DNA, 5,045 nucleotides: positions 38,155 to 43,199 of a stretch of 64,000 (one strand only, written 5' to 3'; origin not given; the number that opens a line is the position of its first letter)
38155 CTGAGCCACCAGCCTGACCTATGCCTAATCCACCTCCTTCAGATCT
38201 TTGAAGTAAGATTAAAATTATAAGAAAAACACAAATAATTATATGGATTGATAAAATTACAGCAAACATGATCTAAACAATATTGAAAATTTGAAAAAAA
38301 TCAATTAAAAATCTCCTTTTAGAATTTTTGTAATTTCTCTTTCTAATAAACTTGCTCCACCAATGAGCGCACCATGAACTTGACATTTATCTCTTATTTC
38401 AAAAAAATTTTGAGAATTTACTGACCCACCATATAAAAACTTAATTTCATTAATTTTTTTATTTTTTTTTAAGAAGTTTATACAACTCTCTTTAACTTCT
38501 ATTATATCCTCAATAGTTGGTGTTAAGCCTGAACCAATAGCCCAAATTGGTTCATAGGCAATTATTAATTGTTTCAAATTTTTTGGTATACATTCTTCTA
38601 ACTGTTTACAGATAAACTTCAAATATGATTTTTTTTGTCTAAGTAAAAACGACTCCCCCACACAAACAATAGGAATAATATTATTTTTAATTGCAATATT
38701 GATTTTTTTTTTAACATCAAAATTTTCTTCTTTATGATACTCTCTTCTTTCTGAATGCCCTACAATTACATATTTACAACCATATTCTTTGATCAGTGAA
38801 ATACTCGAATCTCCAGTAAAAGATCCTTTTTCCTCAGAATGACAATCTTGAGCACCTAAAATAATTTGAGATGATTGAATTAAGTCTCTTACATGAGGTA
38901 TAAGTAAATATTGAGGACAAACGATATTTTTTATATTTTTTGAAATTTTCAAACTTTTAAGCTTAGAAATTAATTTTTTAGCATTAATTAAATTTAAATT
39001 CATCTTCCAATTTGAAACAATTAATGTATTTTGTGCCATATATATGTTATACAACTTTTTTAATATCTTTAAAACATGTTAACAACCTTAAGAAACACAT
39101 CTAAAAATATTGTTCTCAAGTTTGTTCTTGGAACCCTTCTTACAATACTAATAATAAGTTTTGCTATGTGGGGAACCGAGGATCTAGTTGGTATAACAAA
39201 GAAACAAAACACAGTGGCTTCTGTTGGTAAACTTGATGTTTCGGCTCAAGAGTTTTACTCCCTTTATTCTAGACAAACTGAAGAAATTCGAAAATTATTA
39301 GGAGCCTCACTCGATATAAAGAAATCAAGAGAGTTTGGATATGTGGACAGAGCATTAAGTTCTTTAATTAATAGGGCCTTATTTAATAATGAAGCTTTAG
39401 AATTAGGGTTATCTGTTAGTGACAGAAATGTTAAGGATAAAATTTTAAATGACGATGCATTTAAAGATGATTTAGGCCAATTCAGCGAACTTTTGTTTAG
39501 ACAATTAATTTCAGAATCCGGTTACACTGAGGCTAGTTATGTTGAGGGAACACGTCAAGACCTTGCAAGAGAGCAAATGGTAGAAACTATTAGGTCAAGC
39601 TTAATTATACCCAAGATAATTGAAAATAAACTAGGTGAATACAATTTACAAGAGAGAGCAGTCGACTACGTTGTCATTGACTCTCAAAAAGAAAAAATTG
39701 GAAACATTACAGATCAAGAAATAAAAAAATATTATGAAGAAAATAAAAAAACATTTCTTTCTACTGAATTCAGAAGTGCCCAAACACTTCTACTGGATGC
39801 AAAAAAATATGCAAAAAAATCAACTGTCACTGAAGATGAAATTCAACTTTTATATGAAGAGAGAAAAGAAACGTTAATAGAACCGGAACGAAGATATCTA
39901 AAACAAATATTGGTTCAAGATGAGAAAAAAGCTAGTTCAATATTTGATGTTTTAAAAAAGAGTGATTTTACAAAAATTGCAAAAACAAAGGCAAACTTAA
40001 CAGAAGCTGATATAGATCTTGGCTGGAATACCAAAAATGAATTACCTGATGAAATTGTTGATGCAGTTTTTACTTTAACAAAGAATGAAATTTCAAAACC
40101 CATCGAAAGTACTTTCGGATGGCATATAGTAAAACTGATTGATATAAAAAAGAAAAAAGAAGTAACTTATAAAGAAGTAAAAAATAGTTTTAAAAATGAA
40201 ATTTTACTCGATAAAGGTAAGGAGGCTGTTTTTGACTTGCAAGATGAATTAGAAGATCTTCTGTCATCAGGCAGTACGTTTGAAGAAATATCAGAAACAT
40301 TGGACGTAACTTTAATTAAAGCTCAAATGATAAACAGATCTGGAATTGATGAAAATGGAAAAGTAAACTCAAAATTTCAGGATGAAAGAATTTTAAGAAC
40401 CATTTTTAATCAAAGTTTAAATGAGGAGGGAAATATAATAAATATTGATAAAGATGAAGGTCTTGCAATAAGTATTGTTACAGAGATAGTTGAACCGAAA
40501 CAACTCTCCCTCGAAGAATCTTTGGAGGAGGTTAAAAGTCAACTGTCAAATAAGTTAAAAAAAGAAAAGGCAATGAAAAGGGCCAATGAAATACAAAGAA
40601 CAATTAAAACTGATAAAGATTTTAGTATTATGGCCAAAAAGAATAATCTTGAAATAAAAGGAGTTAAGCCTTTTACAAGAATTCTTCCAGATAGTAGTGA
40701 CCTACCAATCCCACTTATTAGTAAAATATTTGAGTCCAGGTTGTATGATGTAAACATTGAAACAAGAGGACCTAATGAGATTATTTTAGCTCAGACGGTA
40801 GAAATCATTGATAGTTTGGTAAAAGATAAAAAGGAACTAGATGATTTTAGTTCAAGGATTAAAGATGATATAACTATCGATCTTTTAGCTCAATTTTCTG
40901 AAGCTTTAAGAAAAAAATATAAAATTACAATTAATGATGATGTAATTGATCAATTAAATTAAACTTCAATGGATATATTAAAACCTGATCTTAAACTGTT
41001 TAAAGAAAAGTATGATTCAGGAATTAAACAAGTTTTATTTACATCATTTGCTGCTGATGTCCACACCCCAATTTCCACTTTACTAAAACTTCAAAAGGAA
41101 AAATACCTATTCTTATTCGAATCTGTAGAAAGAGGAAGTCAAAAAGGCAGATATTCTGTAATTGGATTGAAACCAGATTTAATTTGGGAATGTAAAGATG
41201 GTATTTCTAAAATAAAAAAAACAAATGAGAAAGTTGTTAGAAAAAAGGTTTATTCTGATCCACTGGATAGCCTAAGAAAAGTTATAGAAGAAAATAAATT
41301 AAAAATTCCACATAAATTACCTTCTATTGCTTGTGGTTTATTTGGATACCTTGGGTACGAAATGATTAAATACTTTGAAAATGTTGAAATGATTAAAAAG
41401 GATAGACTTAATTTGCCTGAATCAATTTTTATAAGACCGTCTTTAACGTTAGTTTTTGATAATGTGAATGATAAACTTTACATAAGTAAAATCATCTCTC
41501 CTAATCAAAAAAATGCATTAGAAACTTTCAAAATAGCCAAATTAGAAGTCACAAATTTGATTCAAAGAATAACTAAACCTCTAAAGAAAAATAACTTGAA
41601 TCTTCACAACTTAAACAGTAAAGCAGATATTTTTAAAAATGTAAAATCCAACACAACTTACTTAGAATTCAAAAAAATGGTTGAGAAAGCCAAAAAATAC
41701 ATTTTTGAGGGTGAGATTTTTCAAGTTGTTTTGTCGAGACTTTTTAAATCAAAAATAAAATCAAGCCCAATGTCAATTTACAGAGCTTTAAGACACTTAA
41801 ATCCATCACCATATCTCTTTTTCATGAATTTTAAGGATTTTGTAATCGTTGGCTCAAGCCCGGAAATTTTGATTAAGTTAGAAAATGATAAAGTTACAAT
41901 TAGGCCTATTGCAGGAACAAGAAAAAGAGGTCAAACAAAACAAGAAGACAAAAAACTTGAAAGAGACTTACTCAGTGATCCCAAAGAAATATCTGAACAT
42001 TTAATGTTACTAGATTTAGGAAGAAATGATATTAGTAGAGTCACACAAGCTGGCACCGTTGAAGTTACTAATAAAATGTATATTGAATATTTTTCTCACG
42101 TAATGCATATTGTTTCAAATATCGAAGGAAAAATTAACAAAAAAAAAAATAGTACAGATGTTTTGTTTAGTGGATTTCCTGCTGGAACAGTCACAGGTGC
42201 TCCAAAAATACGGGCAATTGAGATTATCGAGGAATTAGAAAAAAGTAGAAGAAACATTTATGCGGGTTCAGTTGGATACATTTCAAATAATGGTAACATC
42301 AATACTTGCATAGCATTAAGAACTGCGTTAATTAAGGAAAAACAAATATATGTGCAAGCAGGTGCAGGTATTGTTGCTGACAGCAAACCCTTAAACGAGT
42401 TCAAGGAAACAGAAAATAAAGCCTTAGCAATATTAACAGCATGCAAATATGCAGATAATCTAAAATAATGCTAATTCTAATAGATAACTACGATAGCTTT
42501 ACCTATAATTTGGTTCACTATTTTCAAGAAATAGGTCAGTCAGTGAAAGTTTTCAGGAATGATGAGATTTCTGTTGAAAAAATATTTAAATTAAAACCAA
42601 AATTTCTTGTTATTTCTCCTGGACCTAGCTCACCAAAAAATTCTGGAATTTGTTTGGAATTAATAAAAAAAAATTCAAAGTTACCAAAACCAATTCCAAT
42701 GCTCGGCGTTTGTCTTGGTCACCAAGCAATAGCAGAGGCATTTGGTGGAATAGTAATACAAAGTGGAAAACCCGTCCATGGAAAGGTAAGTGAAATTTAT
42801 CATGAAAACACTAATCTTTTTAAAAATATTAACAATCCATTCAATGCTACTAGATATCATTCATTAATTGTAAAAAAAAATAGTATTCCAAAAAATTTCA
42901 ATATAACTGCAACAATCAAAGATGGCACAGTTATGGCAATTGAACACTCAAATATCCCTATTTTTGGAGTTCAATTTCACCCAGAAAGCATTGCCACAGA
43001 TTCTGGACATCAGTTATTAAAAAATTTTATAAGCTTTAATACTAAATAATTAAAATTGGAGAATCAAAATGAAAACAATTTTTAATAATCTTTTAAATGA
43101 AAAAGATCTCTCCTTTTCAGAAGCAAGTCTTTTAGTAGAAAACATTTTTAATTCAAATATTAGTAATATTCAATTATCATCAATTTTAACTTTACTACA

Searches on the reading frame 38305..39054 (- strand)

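Call 49: search_protein_families(library=pfam, proteins=[window:38305-39054:-], max_evalue=0.0001)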
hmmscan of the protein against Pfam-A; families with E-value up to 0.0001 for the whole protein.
window:38305-39054:- (249 aa): 1 family
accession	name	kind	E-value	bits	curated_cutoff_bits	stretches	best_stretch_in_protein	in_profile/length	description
PF00121.24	TIM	-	2.7e-70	237.1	20.1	1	11-246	2-243/245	Triosephosphate isomerase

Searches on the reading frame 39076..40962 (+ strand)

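Call 49: search_protein_families(library=pfam, proteins=[window:39076-40962:+], max_evalue=0.0001)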
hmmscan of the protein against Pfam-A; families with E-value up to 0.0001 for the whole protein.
window:39076-40962:+ (628 aa): 5 families
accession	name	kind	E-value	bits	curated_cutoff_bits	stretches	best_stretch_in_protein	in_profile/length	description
PF13624.11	SurA_N_3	-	7.7e-36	123.8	27.2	1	1-168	1-161/162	SurA-like N-terminal domain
PF13145.12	Rotamase_2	-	1.7e-27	97.1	27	1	251-370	1-121/121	PPIC-type PPIASE domain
PF13623.11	SurA_N_2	-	3e-21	76.3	28.5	1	3-144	2-144/145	SurA-like N-terminal domain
PF00639.27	Rotamase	-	2.9e-15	57.5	21.7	1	283-356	19-97/97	PPIC-type PPIASE domain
PF13616.12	Rotamase_3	-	2e-13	51.3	22.5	1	283-357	37-115/116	PPIC-type PPIASE domain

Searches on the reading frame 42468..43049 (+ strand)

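Call 49: search_protein_families(library=pfam, proteins=[window:42468-43049:+], max_evalue=0.0001)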
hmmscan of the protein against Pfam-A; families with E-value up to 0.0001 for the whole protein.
window:42468-43049:+ (193 aa): 2 families
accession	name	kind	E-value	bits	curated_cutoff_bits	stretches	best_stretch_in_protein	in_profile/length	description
PF00117.34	GATase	-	1e-58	198.6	22.8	1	4-188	2-187/190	Glutamine amidotransferase class-I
PF07722.19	Peptidase_C26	-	2e-13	51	20.5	1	71-173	101-219/219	Peptidase C26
